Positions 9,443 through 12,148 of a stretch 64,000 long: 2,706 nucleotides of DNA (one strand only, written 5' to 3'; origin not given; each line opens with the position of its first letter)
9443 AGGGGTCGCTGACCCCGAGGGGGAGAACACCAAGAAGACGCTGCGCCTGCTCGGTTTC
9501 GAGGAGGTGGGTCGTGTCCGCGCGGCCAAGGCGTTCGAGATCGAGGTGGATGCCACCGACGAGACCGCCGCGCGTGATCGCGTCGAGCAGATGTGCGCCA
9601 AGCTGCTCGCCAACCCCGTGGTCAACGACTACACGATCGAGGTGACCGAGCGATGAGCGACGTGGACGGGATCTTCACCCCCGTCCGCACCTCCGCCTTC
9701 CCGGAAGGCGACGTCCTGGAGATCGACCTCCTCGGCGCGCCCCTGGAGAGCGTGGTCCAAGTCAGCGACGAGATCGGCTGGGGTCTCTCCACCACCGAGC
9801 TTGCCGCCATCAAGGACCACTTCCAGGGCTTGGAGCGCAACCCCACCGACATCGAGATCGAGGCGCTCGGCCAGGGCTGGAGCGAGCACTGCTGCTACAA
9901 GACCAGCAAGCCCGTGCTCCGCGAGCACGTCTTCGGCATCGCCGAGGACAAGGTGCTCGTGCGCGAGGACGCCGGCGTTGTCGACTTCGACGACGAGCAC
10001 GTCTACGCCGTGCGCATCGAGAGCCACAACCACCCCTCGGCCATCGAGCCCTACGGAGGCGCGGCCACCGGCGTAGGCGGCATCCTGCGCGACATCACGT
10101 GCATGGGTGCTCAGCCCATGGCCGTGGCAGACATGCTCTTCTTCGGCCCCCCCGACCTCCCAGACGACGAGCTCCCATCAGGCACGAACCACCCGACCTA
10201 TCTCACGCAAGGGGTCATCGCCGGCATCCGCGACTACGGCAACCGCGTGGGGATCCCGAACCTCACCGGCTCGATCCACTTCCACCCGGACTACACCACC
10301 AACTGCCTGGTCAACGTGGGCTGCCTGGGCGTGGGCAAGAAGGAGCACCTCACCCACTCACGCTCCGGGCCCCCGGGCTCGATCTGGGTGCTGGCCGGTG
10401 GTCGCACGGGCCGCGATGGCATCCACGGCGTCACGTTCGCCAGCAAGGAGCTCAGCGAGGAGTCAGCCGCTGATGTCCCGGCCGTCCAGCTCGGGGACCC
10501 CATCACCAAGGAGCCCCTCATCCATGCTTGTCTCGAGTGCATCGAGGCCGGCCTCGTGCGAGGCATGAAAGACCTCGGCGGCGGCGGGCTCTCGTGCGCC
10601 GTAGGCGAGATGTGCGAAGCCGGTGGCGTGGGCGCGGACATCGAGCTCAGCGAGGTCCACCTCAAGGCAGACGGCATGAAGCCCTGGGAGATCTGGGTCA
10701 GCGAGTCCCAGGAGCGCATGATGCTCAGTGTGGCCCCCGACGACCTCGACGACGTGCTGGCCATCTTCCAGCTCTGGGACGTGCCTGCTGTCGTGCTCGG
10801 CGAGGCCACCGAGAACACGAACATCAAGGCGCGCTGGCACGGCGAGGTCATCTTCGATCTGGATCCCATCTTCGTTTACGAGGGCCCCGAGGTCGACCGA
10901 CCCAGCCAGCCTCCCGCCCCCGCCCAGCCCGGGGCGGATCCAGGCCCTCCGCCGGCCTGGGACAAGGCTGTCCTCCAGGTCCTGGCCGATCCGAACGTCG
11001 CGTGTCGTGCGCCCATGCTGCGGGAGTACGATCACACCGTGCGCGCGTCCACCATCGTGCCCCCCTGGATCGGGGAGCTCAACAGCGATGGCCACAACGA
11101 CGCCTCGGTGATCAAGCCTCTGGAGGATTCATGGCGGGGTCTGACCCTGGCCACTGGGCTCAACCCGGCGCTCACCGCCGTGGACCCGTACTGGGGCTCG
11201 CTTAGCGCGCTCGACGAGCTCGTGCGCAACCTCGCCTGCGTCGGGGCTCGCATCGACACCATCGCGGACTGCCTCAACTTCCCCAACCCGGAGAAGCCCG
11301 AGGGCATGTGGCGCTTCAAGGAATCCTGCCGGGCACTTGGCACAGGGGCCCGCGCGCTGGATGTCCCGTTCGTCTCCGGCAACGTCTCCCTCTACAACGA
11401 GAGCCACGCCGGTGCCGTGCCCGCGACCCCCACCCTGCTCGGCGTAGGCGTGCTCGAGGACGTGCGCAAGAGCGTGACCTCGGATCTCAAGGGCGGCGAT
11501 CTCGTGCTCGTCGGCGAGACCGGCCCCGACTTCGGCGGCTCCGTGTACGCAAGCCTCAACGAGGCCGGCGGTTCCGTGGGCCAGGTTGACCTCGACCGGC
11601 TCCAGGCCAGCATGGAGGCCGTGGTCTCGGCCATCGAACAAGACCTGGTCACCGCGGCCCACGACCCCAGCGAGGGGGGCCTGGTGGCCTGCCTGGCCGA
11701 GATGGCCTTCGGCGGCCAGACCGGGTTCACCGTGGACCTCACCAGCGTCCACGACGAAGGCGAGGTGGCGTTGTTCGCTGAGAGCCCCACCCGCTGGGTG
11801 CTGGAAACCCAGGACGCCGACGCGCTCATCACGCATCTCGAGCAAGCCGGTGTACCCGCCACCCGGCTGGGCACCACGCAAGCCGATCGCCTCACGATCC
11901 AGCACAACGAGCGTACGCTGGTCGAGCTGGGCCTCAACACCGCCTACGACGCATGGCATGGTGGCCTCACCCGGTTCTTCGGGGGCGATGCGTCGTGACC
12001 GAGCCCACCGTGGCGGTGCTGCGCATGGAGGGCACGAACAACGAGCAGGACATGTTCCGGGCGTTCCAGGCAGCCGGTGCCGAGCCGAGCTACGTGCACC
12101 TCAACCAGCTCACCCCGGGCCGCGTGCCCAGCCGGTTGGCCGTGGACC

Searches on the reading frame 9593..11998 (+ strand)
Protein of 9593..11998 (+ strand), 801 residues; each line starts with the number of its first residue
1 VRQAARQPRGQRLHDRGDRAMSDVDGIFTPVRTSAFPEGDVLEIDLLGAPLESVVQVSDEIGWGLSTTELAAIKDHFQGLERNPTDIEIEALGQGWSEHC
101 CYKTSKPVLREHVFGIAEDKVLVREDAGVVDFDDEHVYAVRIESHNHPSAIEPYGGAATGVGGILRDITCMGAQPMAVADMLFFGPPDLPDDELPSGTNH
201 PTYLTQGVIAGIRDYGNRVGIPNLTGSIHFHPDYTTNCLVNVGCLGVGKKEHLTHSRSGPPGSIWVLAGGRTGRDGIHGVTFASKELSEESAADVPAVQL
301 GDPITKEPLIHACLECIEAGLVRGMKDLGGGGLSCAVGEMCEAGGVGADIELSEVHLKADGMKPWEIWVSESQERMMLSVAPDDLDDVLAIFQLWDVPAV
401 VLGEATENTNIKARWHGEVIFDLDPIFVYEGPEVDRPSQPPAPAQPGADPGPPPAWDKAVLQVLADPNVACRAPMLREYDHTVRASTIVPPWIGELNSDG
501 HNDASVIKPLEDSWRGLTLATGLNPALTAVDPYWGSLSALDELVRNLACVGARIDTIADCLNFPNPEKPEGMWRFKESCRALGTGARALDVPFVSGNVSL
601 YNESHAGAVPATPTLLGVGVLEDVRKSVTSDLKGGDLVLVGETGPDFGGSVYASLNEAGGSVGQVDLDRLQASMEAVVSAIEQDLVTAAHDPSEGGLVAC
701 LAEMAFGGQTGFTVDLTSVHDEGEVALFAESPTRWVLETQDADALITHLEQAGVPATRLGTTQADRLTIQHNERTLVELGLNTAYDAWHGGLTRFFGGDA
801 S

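Call 5: search_protein_families(library=pfam, proteins=[window:9593-11998:+], max_evalue=0.01)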
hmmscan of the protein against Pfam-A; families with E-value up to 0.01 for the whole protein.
window:9593-11998:+ (801 aa): 3 families
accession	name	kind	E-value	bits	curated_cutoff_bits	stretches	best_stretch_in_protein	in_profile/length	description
PF02769.27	AIRS_C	-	9.7e-56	188.7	23.1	2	269-415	10-155/156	AIR synthase related protein, C-terminal domain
PF00586.29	AIRS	-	4.4e-37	127.4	24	2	125-247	2-111/112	AIR synthase related protein, N-terminal domain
PF18072.6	FGAR-AT_linker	-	3.5e-16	59.9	26.6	1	57-103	4-50/50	Formylglycinamide ribonucleotide amidotransferase linker domain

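Call 28: find_related_loci(query=window:9593-11998:+, collection=genome_contigs, flank=500)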
Query window:9593-11998:+ (801 aa) in genome_contigs; peptide patterns used: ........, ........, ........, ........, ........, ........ (x = any residue, [..] = any of these).
600 stretches matched a pattern (row limit reached: there are more); 593 encode a relative of the query (tblastn E <= 1e-3); the best 80 are kept; 80 distinct loci.
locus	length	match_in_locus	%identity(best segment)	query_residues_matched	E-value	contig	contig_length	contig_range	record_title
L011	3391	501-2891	71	5-801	0e+0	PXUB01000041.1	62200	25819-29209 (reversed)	MAG: Thermoplasmatales archaeon SW_10_69_26 sw_10_scaffold_57, whole genome shotgun sequence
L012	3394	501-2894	70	4-801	0e+0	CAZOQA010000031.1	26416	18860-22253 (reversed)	MAG TPA_asm: uncultured Thermoplasmatales archaeon isolate binchicken_co207_141 genome assembly, contig: NODE_1415_lengt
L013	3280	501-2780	54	41-795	0e+0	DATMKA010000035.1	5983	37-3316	MAG TPA_asm: Thermoplasmatota archaeon isolate SMAG_U13584 k141_145295, whole genome shotgun sequence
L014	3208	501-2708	55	41-770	0e+0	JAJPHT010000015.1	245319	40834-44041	MAG: Proteobacteria bacterium isolate Centralia_MAG_189 k107_17870314, whole genome shotgun sequence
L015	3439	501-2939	51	6-797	0e+0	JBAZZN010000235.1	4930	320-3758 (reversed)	MAG: Thermoplasmatota archaeon isolate SO_2017_GW3_17 scaffold_4879_c2_OW296A_2017, whole genome shotgun sequence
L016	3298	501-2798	51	40-797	0e+0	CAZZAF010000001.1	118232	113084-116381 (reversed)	MAG TPA_asm: uncultured archaeon isolate binchicken_co92_4 genome assembly, contig: NODE_21_length_118232_cov_13.486677,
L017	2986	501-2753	53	40-784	0e+0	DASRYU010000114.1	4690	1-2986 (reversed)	MAG TPA_asm: Thermoplasmatota archaeon isolate SMAG_U13571 k141_102884, whole genome shotgun sequence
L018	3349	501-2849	49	23-797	0e+0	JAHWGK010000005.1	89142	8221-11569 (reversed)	MAG: Thermoplasmata archaeon isolate Hel238.bin54 NODE_5_length_89142_cov_19.638141, whole genome shotgun sequence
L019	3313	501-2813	50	40-797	0e+0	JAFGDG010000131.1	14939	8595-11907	MAG: Thermoplasmatota archaeon isolate Zod_Metabat.1159 k87_10813795, whole genome shotgun sequence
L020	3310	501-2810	49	40-797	0e+0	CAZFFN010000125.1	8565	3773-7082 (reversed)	MAG TPA_asm: uncultured Thermoplasmatales archaeon isolate SRP067234_co1_26 genome assembly, contig: k99_1145151, whole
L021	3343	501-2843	49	24-797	0e+0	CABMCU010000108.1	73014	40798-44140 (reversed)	uncultured archaeon isolate LFW-68_2 genome assembly, contig: LFW682_68, whole genome shotgun sequence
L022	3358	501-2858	47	23-797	0e+0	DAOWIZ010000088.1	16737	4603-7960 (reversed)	MAG TPA_asm: Thermoplasmata archaeon isolate CSMAG_2056 CSMAG_2056_k141_987738_length_16737_cov_53.3841, whole genome sh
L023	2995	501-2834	50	27-797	0e+0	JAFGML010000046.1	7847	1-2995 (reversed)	MAG: Thermoplasmatota archaeon isolate Zod_Metabat.472 k87_9907870, whole genome shotgun sequence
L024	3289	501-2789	49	40-788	0e+0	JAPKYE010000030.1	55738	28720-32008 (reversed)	MAG: Methanobacteriota archaeon isolate LacPavin_0920_SED4_MAG_39_12 LacPavin_0920_SED4_scaffold_547713, whole genome sh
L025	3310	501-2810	50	40-797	0e+0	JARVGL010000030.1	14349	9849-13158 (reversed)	MAG: Thermoplasmatota archaeon isolate M17C-73-05 NODE_30_length_14349_cov_3.907862, whole genome shotgun sequence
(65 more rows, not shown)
